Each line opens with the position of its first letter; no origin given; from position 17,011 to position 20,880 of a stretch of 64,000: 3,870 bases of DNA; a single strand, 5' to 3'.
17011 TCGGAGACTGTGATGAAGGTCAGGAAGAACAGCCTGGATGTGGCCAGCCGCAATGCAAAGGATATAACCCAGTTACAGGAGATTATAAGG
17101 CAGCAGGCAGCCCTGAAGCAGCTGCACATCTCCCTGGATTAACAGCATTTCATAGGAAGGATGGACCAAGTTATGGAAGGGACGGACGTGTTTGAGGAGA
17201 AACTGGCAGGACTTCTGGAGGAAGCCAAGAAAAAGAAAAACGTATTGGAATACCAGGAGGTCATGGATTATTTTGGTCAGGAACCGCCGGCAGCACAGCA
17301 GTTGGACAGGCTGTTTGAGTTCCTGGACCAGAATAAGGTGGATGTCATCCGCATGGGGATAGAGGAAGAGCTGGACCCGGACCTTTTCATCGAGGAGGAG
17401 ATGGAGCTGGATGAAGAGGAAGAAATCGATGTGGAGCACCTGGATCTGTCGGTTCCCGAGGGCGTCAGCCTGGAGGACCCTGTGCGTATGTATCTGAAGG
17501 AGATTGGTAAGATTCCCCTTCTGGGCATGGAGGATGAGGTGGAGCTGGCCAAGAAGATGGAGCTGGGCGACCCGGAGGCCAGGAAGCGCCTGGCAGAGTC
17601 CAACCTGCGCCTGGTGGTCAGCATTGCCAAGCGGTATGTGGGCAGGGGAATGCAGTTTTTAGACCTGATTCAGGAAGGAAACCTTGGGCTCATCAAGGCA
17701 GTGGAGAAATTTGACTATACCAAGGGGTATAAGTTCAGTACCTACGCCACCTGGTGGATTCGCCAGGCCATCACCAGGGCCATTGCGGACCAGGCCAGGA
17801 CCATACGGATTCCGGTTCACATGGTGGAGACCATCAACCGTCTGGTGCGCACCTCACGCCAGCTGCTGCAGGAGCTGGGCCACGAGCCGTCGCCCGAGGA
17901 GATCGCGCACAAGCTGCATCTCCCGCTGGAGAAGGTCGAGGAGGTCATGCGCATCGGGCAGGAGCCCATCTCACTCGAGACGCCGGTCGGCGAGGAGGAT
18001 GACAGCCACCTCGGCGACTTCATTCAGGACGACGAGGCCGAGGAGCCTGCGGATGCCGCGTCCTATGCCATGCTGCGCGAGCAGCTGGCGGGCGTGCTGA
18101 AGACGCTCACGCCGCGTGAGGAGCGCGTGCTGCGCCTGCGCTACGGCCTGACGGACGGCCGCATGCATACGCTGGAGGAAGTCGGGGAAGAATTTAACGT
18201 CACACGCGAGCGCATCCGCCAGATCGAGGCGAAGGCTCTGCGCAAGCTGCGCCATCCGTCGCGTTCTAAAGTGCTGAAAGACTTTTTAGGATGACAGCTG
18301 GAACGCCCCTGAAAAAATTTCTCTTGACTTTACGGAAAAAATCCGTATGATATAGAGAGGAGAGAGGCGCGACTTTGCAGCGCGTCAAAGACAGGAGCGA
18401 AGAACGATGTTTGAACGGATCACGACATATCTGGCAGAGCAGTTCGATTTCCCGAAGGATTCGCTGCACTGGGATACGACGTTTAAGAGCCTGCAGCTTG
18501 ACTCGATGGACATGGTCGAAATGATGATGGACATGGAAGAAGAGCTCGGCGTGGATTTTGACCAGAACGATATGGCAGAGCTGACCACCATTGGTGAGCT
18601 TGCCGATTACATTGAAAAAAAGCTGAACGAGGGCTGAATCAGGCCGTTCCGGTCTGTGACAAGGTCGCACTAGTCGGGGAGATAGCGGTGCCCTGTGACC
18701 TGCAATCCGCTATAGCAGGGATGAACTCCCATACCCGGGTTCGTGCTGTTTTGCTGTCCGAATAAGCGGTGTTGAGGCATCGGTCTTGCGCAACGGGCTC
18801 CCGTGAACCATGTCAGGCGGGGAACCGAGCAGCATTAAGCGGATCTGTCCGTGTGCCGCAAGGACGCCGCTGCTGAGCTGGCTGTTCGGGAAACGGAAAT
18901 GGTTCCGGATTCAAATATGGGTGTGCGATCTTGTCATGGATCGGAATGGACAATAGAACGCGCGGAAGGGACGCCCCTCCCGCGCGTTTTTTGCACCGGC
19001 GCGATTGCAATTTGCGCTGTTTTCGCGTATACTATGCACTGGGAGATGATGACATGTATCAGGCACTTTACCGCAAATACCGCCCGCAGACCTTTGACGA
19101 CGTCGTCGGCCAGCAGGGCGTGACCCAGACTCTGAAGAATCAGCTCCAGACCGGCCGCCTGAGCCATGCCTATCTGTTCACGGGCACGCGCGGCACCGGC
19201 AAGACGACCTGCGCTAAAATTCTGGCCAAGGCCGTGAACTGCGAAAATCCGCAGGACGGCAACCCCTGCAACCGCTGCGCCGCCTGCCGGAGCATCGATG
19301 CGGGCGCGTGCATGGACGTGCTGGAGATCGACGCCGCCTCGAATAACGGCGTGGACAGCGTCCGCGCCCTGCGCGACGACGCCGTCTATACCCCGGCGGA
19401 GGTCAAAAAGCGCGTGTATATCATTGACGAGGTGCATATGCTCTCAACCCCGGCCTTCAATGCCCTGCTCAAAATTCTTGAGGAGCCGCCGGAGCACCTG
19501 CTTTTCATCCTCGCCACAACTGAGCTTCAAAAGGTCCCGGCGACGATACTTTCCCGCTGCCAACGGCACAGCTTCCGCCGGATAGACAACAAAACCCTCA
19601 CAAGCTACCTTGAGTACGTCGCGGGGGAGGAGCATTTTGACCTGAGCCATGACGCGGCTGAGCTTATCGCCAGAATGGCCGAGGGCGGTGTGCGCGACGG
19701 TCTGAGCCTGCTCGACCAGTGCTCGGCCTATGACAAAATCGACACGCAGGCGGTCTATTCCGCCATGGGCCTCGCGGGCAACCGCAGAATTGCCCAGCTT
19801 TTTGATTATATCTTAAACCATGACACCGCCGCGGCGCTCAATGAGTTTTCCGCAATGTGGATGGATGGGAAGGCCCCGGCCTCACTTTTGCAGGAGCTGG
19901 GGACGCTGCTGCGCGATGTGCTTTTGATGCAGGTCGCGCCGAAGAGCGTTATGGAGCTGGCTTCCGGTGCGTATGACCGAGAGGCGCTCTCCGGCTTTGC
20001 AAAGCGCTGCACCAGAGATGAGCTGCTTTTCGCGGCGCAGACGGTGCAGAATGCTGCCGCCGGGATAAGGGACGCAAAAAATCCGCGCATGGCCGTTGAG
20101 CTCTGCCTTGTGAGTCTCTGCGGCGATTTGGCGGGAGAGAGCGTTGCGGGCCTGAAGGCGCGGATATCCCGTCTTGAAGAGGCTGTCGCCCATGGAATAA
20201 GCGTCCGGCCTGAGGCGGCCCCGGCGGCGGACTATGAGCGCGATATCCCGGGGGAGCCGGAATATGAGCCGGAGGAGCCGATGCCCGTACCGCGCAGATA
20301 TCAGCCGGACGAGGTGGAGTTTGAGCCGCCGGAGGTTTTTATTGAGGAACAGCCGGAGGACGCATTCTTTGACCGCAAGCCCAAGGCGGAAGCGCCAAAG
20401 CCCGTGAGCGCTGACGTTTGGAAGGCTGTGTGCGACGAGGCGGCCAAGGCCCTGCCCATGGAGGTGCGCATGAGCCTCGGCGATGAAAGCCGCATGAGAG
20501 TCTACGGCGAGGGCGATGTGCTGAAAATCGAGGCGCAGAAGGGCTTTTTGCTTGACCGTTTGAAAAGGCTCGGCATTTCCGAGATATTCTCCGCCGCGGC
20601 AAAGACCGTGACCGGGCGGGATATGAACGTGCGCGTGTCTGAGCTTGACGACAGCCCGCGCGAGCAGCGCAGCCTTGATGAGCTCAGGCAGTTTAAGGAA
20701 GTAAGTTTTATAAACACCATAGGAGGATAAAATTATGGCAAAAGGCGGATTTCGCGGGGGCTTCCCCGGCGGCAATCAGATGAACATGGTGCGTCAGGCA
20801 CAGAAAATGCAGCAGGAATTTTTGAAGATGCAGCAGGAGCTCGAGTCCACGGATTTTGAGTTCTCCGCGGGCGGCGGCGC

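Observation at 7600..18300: Three codon-usage regimes in the window, with the second switch falling inside sigA (possible chimeric join)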

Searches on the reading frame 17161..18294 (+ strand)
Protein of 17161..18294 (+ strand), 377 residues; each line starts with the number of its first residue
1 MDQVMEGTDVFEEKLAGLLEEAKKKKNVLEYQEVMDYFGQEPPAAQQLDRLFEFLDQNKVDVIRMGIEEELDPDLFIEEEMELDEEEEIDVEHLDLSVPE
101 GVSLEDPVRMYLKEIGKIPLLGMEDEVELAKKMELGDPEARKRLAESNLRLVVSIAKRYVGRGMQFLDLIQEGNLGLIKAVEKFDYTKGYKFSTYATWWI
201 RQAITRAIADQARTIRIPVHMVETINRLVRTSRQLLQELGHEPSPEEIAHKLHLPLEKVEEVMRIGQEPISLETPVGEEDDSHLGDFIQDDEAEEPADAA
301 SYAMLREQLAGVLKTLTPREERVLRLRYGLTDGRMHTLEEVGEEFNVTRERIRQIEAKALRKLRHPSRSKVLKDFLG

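Call 5: find_encoding_contigs(protein=window:17161-18294:+, flank=10000, max_places=10)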
Protein window:17161-18294:+ (377 aa): no gene with exactly this product is on record in the collection.

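Call 6: find_related_loci(query=window:17161-18294:+, collection=genome_contigs, flank=10000)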
Query window:17161-18294:+ (377 aa) in genome_contigs; peptide patterns used: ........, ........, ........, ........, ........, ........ (x = any residue, [..] = any of these).
600 stretches matched a pattern (row limit reached: there are more); 600 encode a relative of the query (tblastn E <= 1e-3); the best 80 are kept; 80 distinct loci.
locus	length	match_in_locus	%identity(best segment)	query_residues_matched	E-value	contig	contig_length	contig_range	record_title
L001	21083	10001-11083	72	11-376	5e-168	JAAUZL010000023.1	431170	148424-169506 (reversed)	MAG: Lachnospiraceae bacterium isolate Mgla_MAG_14-bin_16 c_000000035664, whole genome shotgun sequence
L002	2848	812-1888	69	6-376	4e-176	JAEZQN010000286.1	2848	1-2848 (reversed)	MAG: Bacillota bacterium isolate OH_CFB_97 k127_906772, whole genome shotgun sequence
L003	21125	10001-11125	68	2-376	2e-163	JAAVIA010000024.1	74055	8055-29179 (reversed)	MAG: Lachnospiraceae bacterium isolate Mgla_MAG_2-bin_10 c_000000020736, whole genome shotgun sequence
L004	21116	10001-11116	69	3-376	4e-162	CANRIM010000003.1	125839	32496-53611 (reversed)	MAG: uncultured Lachnospiraceae bacterium isolate Lapin-019__bin22 genome assembly, contig: Lapin-019__NODE_45_length_12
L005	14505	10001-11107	67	6-376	1e-161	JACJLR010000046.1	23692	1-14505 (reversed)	Mediterraneibacter glycyrrhizinilyticus strain An427 An427_contig-110_45, whole genome shotgun sequence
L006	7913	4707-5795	67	11-376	6e-162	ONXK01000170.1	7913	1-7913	uncultured Lachnospiraceae bacterium isolate RUG710 genome assembly, contig: scaffold_28192, whole genome shotgun sequen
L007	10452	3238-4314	70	11-376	1e-161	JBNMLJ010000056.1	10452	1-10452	MAG: Lachnospira sp. isolate CM_BacLac128.20 k141_74050_length_10452_cov_18.9907, whole genome shotgun sequence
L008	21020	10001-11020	68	24-376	4e-153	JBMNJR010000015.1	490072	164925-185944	MAG: bacterium isolate SBF912LR0HQ0128 contig_77, whole genome shotgun sequence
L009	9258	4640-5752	65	6-377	7e-153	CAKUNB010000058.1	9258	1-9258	MAG: uncultured Oscillospiraceae bacterium isolate REFINED_METABAT215_TOP10_CONTIGS_1500_ASSEMBLY_K77_MERGED__Hadza_MoBi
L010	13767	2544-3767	63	11-376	7e-153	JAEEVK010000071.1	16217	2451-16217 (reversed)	MAG: Lachnospiraceae bacterium isolate Tb.RUG.451 NODE_15607_length_16217_cov_1.036855, whole genome shotgun sequence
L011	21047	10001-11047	67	19-376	2e-152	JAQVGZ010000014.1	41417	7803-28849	MAG: Desulfotomaculaceae bacterium isolate STE_194 NODE_1681_length_41417_cov_4.623565_Sandtown_E, whole genome shotgun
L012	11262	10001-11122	63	6-376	5e-152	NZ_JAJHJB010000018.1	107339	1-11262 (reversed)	Pelosinus baikalensis strain Bkl1 NODE_18_length_107339_cov_61.284106, whole genome shotgun sequence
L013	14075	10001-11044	64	14-376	3e-150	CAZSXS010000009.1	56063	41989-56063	MAG TPA_asm: uncultured Defluviitaleaceae bacterium isolate SRP242652_co4_126 genome assembly, contig: NODE_282_length_5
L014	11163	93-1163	63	2-376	6e-150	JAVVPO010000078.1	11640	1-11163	MAG: Cellulosilyticaceae bacterium isolate CGS10Y1-bin32 NODE_6547_length_11640_cov_12.738023, whole genome shotgun sequ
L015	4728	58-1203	62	2-377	9e-152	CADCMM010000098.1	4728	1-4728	MAG: uncultured Lachnospiraceae bacterium isolate RUG14788 genome assembly, contig: RUG14788_asm_98, whole genome shotgu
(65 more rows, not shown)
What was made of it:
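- Tried and rejected: Search of GTDB representative genomes with SigA (call 6).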

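Call 43: find_encoding_contigs(protein=window:17173-18294:+, flank=10000, max_places=10)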
Protein window:17173-18294:+ (373 aa): no gene with exactly this product is on record in the collection.

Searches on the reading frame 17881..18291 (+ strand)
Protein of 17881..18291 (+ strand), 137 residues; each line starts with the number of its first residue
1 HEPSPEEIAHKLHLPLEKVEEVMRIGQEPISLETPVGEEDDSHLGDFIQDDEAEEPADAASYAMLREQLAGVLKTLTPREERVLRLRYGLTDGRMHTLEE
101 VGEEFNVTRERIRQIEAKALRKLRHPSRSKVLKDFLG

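Call 14: find_homologous_proteins(query=window:17881-18291:+, max_evalue=1e-30)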
Query window:17881-18291:+ (137 aa): 6959 proteins with E <= 1e-30 among 8000 candidates; the best 120 are listed.
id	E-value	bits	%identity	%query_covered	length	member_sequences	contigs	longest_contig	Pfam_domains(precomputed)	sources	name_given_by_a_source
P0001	1.3e-80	286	100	100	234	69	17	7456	PF04545.23,PF04542.21,PF04539.23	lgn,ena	-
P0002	9.0e-73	261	88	100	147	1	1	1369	PF04545.23,PF04539.23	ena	-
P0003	2.0e-72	259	89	99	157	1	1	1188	PF04545.23,PF04539.23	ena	-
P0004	2.5e-67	243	82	99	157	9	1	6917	PF04545.23,PF04539.23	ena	-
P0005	5.1e-67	242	84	100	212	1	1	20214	PF04545.23,PF06135.18,PF04539.23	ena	-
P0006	7.4e-67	241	93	88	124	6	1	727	PF04545.23,PF04539.23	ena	-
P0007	2.2e-66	240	83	99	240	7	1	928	PF04545.23,PF04542.21,PF04539.23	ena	-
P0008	1.7e-65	237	81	99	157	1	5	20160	PF04545.23,PF04539.23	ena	-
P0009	6.4e-63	229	80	99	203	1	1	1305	PF04545.23,PF04542.21,PF04539.23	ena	-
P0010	1.4e-60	221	74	100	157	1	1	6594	PF04545.23,PF04539.23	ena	-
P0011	1.8e-60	221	74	100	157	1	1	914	PF04545.23,PF04539.23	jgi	-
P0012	3.4e-60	220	77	99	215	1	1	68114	PF04545.23,PF04542.21,PF04539.23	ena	-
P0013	6.0e-60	219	74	99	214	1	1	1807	PF04545.23,PF04542.21,PF04539.23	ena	-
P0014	8.2e-60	219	77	99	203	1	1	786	PF04545.23,PF04542.21,PF04539.23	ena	-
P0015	1.0e-59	218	73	100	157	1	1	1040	PF04545.23,PF04539.23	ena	-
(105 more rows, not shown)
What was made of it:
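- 17881..19390 (+): Source B, a Faecousia-like Oscillospiraceae. It holds the sigA 3' third (to 18294), a 76-aa acyl-carrier-like protein (18407-18637), the large SRP RNA (18665-18928) and the first 337 nt of dnaX (from 19054). P0001 is 100% identical over the 137 C-terminal SigA residues (call 14).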

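Call 15: find_encoding_contigs(protein=P0001, flank=10000, max_places=10)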
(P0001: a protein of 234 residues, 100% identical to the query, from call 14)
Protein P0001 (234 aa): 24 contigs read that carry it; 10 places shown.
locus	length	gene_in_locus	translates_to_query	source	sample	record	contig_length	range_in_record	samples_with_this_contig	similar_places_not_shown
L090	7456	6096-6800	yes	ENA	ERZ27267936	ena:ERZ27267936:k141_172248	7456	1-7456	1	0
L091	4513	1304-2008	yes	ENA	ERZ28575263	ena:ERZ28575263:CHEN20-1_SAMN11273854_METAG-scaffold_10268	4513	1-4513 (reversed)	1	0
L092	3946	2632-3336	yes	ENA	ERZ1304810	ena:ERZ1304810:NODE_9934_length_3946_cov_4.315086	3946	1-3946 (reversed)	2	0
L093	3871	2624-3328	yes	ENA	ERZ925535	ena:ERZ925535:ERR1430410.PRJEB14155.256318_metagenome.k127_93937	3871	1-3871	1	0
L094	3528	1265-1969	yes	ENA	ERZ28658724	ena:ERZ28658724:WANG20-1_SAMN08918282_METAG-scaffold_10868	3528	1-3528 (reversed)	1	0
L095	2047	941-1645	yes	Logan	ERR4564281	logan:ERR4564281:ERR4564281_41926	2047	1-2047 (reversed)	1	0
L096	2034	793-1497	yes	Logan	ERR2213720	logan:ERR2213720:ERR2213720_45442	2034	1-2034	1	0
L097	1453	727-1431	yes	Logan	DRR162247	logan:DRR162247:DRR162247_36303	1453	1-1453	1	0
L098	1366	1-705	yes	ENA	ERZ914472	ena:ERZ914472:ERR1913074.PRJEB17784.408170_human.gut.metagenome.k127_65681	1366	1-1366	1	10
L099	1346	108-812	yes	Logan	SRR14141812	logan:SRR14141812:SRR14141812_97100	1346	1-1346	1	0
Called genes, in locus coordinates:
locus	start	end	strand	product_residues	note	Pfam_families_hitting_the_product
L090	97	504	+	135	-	-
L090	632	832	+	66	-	PF01197:Ribosomal_L31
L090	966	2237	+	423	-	PF13167:GTP-bdg_N, PF16360:GTP-bdg_M, PF01926:MMR_HSR1, PF02421:FeoB_N (weak)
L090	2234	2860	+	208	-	PF01205:Impact_N, PF09186:DUF1949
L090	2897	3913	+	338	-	PF01966:HD, PF13286:HD_assoc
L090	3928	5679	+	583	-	PF01807:Zn_ribbon_DnaG, PF08275:DNAG_N, PF01751:Toprim, PF13155:Toprim_2, PF13362:Toprim_3, PF13662:Toprim_4, PF10410:DnaB_bind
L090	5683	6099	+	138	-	PF00140:Sigma70_r1_2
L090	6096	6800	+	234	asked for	PF04542:Sigma70_r2, PF04539:Sigma70_r3, PF04545:Sigma70_r4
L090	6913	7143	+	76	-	PF00550:PP-binding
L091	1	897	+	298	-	?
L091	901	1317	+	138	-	-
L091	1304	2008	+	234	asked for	PF04542:Sigma70_r2, PF04539:Sigma70_r3, PF04545:Sigma70_r4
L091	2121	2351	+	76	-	PF00550:PP-binding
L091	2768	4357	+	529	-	PF05496:RuvB_N (faint), PF13177:DNA_pol3_delta2, PF13604:AAA_30 (faint), PF00004:AAA, PF07728:AAA_5 (weak), PF13401:AAA_22 (weak), PF22608:DNAX_ATPase_lid, PF12169:DNA_pol3_gamma3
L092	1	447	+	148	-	?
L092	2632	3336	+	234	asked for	PF04542:Sigma70_r2, PF04539:Sigma70_r3, PF04545:Sigma70_r4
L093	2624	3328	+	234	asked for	PF04542:Sigma70_r2, PF04539:Sigma70_r3, PF04545:Sigma70_r4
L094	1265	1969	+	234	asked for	PF04542:Sigma70_r2, PF04539:Sigma70_r3, PF04545:Sigma70_r4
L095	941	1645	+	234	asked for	PF04542:Sigma70_r2, PF04539:Sigma70_r3, PF04545:Sigma70_r4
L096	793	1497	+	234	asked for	PF04542:Sigma70_r2, PF04539:Sigma70_r3, PF04545:Sigma70_r4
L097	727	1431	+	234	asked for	PF04542:Sigma70_r2, PF04539:Sigma70_r3, PF04545:Sigma70_r4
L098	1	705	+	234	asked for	PF04542:Sigma70_r2, PF04539:Sigma70_r3, PF04545:Sigma70_r4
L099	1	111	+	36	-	?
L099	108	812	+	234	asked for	PF04542:Sigma70_r2, PF04539:Sigma70_r3, PF04545:Sigma70_r4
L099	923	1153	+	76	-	PF00550:PP-binding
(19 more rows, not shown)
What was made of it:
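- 17881..19390 (+): Native order in L090-L099 is dgt, dnaG, sigA, ACP, dnaX (call 15).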

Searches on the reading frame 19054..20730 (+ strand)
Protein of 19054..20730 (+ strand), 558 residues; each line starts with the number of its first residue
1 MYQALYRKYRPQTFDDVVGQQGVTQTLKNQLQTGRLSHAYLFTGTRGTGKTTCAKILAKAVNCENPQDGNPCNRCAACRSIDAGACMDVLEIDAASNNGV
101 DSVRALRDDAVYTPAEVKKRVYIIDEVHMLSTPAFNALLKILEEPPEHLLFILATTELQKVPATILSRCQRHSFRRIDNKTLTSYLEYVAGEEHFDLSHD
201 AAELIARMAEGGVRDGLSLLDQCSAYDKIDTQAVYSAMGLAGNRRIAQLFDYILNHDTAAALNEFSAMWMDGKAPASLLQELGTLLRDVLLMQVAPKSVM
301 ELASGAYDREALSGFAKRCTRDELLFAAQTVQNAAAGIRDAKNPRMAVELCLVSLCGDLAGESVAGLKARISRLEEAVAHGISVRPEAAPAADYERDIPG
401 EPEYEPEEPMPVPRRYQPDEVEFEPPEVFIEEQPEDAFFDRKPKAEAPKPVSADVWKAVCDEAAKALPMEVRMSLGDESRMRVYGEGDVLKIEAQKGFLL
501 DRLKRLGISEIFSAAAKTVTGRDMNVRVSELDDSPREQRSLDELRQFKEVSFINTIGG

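Call 20: find_encoding_contigs(protein=window:19054-20730:+, flank=10000, max_places=10)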
Protein window:19054-20730:+ (558 aa): no gene with exactly this product is on record in the collection.
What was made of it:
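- On Inter-genome chimeric contig (assembly artefact): Hybrid SigA and hybrid DnaX are absent from the gene index (calls 5, 20, 43).
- Hybrid SigA, tried with either start codon, and hybrid DnaX are absent from an index of 153 billion gene positions (calls 5, 43, 20). Hybrid DnaX is not on record (call 20).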
